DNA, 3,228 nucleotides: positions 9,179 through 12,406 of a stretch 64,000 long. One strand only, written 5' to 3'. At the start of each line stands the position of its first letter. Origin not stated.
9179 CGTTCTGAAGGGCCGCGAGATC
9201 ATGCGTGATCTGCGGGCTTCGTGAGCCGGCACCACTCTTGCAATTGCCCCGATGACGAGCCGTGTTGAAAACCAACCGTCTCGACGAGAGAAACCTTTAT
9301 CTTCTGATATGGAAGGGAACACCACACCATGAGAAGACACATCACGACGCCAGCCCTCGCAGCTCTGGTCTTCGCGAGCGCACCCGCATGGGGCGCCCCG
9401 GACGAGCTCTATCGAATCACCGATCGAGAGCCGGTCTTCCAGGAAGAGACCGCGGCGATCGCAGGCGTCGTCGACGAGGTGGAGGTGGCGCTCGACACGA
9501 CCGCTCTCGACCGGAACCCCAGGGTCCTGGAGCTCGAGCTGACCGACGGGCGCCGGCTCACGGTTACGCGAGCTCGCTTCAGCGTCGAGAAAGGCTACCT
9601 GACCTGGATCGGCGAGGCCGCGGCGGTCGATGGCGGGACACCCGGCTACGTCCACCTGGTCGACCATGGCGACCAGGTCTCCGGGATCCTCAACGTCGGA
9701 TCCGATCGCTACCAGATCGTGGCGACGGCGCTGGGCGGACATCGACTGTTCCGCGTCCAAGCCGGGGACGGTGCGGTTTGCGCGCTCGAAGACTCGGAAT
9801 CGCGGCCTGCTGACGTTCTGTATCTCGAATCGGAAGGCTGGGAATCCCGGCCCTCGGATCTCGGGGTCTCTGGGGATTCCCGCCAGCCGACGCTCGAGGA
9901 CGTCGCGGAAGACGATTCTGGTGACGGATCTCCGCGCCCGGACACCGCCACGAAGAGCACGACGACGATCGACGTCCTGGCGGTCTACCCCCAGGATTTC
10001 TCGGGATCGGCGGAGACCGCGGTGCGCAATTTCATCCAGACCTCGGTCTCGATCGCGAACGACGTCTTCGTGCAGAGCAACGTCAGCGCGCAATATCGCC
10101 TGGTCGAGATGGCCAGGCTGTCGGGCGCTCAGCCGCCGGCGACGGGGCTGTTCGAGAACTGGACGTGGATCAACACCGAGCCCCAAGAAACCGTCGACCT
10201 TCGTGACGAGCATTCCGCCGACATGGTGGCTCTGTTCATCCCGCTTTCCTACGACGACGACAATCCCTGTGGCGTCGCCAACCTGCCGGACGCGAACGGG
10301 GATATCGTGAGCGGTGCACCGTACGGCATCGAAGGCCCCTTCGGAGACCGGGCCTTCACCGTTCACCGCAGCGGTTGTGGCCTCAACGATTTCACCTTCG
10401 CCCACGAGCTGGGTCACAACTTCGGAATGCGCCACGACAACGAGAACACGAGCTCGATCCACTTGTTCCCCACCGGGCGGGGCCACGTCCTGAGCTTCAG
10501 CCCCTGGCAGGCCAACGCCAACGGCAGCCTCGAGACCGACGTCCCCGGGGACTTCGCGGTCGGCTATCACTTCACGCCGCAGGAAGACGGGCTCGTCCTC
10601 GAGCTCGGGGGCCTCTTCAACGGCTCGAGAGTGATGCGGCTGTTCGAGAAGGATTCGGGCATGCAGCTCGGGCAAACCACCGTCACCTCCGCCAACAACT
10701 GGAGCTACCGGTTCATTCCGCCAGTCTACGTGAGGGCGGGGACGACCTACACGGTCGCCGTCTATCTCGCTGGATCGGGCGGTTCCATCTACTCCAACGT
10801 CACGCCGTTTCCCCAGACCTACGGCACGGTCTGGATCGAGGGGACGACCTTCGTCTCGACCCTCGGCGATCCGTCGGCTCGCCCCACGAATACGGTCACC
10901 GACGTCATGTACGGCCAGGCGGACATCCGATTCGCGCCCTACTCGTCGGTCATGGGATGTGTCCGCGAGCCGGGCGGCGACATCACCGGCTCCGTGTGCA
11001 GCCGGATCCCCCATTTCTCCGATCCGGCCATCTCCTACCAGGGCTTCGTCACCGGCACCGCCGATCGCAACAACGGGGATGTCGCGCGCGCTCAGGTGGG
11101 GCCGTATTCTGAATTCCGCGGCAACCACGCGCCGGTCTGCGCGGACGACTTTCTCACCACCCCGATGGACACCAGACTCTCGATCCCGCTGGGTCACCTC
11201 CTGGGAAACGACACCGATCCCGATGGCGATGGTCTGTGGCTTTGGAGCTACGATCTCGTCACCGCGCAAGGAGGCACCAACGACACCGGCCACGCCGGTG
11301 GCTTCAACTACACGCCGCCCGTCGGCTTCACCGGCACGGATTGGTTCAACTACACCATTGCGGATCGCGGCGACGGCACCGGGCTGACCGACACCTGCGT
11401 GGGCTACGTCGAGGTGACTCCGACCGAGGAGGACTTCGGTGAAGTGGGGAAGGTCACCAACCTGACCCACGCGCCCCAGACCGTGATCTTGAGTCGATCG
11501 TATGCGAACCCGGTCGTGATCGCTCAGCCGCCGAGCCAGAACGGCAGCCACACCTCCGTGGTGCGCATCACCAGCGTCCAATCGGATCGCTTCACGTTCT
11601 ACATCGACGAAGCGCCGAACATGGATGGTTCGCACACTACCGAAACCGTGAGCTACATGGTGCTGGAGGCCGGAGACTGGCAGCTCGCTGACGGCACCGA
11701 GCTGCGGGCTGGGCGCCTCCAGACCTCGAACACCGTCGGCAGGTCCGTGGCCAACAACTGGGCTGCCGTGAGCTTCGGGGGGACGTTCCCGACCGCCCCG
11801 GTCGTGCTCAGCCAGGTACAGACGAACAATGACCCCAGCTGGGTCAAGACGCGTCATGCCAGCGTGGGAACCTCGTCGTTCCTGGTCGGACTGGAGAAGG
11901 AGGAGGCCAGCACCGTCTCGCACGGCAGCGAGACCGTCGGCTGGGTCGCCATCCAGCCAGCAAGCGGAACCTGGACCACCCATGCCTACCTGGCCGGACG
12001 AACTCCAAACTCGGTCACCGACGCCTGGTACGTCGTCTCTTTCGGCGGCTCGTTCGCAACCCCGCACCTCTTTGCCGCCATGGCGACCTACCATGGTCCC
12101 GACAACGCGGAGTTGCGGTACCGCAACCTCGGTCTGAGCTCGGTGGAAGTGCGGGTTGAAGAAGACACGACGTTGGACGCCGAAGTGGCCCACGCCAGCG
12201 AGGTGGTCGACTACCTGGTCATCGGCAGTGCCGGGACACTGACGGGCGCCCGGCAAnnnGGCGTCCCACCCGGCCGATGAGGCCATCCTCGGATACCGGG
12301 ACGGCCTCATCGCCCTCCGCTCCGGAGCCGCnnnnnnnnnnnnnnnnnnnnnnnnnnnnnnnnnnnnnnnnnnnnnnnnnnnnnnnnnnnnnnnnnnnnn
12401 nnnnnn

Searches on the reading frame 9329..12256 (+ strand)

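Call 36: search_protein_families(library=pfam, proteins=[window:9329-12256:+], max_evalue=0.001)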
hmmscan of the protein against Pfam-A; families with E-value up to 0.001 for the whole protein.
window:9329-12256:+ (976 aa): 7 families
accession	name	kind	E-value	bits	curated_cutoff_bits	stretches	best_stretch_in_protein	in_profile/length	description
PF17963.7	Big_9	-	6.5e-14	53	23.6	1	599-689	1-83/89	Bacterial Ig domain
PF17892.7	Cadherin_5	-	1.4e-11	44.5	26.5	1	599-684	2-85/98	Cadherin-like domain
PF13688.12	Reprolysin_5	-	2.5e-11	44.6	27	1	211-374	2-162/196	Metallo-peptidase family M12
PF13582.12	Reprolysin_3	-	1e-09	39.4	22.4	1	236-370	4-123/123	Metallo-peptidase family M12B Reprolysin-like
PF13583.11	Reprolysin_4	-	1.4e-08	35.1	22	1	222-375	17-157/203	Metallo-peptidase family M12B Reprolysin-like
PF17803.7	Cadherin_4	-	3.4e-08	34.3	25.1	1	599-661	11-71/71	Bacterial cadherin-like domain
PF13313.11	DUF4082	-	0.00012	22.5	28.4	1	407-524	13-137/143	Domain of unknown function (DUF4082)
